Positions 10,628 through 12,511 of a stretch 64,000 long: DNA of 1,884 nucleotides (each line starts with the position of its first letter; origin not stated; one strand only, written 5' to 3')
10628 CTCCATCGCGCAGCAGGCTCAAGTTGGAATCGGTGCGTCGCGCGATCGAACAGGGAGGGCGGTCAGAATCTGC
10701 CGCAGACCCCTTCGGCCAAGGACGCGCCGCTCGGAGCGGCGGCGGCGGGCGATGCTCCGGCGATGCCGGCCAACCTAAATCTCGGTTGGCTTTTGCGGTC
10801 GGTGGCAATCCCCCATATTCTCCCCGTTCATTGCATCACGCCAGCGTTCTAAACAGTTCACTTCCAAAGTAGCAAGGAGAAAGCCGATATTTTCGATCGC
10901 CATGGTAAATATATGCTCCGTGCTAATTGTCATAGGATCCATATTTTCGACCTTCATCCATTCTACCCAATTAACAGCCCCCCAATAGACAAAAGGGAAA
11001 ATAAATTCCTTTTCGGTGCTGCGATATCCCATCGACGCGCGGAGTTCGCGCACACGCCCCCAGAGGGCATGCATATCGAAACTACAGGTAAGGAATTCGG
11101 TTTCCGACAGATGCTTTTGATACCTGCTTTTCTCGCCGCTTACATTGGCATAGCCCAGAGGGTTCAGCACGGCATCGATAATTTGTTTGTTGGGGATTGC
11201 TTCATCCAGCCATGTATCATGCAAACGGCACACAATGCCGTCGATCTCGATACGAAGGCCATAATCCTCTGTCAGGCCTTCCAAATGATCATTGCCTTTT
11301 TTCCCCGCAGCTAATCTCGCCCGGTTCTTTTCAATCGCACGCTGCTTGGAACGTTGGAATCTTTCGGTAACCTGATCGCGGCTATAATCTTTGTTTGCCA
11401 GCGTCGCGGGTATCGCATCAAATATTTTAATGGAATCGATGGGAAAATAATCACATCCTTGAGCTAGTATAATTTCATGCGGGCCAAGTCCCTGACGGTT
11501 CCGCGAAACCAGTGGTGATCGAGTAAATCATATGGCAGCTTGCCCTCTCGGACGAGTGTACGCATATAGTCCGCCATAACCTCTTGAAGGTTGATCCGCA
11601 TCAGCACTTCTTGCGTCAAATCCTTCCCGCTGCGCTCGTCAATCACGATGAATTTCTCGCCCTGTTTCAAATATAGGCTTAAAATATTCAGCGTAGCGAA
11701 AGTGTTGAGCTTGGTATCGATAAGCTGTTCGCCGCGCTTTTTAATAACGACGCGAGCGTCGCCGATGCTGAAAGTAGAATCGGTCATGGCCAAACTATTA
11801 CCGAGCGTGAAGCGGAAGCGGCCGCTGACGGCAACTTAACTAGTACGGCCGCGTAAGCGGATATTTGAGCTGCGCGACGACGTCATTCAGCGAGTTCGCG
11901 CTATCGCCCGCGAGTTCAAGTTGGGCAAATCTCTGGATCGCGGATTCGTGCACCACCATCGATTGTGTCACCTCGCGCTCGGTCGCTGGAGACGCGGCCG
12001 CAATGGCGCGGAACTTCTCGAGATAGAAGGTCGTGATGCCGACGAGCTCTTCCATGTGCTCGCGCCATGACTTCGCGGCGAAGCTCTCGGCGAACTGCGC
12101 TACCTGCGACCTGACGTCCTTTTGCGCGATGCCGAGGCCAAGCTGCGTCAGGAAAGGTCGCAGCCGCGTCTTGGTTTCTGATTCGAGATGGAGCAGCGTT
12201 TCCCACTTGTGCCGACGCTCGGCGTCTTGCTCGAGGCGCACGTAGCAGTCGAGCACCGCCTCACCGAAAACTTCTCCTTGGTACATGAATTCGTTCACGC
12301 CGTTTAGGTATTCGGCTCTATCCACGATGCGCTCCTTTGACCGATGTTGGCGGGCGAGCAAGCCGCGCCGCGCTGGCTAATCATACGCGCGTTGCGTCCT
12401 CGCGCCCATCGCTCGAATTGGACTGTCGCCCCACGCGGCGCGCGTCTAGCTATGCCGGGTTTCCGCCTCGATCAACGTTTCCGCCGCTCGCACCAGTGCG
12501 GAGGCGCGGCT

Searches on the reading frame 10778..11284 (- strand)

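Call 44: search_protein_families(library=pfam, proteins=[window:10778-11284:-], max_evalue=1)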
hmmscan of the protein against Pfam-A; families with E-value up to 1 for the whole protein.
window:10778-11284:- (169 aa): 2 families
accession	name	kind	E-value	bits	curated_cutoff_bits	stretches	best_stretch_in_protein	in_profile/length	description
PF22146.1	LicP_NPro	-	0.11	13.3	27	0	37-54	26-43/61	LicP N-terminal prodomain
PF09037.16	Sulphotransf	-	0.23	11.4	22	1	105-140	177-212/244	Stf0 sulphotransferase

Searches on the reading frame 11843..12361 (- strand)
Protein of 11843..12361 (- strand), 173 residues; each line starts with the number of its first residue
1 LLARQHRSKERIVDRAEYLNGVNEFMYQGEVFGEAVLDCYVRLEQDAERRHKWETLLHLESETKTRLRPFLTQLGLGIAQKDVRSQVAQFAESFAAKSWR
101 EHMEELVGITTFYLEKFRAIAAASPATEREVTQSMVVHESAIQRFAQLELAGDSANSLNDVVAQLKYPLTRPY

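Call 44: search_protein_families(library=pfam, proteins=[window:11843-12361:-], max_evalue=1)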
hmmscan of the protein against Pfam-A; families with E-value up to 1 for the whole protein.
window:11843-12361:- (173 aa): 2 families
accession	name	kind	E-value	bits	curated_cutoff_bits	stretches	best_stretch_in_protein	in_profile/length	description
PF01861.22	BpsA_C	-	0.017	14.8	27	1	114-155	3-44/243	Branched-chain polyamine synthase A C-terminal domain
PF12940.12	RAG1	-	0.035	12.7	25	1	30-148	430-543/653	Recombination-activation protein 1 (RAG1), recombinase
